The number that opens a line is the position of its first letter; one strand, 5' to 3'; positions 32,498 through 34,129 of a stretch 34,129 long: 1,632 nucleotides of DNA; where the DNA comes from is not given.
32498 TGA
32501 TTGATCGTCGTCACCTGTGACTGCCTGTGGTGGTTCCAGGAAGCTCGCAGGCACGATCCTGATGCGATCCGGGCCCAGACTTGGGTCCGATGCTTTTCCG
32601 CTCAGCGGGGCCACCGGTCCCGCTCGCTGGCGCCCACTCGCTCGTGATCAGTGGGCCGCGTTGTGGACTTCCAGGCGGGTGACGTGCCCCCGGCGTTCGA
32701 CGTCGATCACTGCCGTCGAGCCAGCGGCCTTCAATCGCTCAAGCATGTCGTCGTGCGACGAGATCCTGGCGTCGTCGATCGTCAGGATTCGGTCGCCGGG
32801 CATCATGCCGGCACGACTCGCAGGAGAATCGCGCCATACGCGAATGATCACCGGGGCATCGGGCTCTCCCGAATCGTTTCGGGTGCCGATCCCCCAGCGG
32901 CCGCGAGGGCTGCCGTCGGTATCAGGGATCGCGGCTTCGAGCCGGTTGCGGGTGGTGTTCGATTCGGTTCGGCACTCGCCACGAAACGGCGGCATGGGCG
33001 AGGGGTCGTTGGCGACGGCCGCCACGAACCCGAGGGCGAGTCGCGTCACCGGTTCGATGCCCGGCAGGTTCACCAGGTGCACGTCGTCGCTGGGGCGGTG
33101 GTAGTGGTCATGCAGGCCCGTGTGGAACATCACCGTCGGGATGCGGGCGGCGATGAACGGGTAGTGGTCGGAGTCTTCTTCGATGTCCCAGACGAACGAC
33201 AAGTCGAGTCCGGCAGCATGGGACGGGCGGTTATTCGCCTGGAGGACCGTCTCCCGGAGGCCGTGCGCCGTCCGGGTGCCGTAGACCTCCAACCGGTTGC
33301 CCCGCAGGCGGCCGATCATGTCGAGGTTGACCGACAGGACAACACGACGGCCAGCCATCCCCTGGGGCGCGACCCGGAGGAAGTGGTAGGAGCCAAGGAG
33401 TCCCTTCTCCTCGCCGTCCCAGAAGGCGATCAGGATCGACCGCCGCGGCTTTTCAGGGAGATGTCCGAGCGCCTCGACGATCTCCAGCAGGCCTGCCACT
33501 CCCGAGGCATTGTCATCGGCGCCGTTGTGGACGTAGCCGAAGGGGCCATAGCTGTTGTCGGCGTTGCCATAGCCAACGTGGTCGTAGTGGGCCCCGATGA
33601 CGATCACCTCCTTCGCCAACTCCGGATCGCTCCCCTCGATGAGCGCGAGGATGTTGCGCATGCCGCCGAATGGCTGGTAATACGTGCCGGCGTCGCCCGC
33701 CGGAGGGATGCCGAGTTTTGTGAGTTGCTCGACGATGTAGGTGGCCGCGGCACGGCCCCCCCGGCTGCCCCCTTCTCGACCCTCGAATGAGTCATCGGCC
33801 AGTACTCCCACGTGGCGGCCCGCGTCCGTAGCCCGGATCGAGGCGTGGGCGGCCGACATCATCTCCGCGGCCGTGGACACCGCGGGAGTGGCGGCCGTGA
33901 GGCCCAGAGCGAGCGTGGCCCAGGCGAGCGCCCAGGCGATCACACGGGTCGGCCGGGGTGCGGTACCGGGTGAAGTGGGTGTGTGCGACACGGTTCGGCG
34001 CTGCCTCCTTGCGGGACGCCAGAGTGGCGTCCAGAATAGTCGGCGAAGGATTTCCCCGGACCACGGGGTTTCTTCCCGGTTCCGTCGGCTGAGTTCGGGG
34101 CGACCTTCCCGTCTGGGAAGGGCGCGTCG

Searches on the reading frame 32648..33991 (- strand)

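Call 79: search_protein_families(library=pfam, proteins=[window:32648-33991:-], max_evalue=0.00001)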
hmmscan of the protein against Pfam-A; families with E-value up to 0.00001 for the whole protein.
window:32648-33991:- (447 aa): 4 families
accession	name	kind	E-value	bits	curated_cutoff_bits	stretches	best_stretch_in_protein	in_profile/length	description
PF04389.22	Peptidase_M28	-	1.3e-41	142.9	21.3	1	113-322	1-192/193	Peptidase family M28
PF13180.12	PDZ_2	-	2.3e-09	37.8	27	1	367-442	4-78/80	PDZ domain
PF01546.33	Peptidase_M20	-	1.2e-07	32.3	24.6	1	132-211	2-82/206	Peptidase family M20/M25/M40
PF17820.7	PDZ_6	-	1.2e-06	28.6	27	1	384-433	4-54/54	PDZ domain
